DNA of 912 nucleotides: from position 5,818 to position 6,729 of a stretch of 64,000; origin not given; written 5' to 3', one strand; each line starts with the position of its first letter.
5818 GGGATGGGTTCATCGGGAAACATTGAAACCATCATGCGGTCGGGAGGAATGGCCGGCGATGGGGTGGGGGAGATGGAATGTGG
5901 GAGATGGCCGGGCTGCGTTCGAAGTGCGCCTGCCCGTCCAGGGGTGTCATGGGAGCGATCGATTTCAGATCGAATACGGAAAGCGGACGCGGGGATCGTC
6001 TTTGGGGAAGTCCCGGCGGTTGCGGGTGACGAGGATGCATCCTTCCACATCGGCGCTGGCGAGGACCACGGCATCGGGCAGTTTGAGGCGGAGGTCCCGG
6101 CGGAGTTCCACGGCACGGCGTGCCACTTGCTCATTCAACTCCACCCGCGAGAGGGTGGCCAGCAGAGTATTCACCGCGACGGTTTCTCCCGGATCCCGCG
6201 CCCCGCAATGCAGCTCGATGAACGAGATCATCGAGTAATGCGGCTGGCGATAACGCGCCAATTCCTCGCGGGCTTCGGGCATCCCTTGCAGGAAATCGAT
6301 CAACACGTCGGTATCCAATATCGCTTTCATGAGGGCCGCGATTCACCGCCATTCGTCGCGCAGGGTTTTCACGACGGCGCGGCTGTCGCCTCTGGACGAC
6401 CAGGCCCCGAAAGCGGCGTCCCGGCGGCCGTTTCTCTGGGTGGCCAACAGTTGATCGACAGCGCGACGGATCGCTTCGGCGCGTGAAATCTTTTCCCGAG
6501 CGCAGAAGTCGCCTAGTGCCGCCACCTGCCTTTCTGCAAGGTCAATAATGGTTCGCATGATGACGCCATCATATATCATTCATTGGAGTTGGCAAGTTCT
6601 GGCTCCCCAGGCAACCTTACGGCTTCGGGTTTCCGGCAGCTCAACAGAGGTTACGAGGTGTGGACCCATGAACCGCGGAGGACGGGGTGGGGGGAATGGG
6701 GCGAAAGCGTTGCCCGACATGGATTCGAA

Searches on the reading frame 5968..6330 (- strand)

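Call 55: search_protein_families(library=pfam, proteins=[window:5968-6330:-], max_evalue=0.001)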
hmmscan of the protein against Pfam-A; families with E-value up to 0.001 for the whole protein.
window:5968-6330:- (121 aa): 1 family
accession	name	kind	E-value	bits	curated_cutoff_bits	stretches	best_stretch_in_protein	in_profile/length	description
PF01850.27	PIN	-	2.3e-13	51.2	23.6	1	4-108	2-114/120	PIN domain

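Call 61: search_protein_families(library=ncbifam, proteins=[window:5968-6330:-], max_evalue=0.001)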
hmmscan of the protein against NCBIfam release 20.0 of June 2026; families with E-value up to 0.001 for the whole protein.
window:5968-6330:- (121 aa): 1 family
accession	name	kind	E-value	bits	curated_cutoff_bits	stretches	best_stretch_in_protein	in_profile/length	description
NF047959.1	TA_toxin_VapC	equivalog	0.00011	22.3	80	1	4-82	2-85/125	type II toxin-antitoxin system VapC family toxin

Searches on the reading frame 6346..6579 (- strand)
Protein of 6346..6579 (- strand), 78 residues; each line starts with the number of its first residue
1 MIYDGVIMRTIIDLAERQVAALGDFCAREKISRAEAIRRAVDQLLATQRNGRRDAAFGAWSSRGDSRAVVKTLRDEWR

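Call 61: search_protein_families(library=ncbifam, proteins=[window:6346-6579:-], max_evalue=0.001)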
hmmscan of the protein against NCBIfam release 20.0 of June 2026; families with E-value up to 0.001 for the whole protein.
window:6346-6579:- (78 aa): 1 family
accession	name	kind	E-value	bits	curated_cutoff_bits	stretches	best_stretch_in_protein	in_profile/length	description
NF053762.1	aCcr1_fam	equivalog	0.00026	20.8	60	1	22-45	15-38/38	aCcr1 family cell cycle regulator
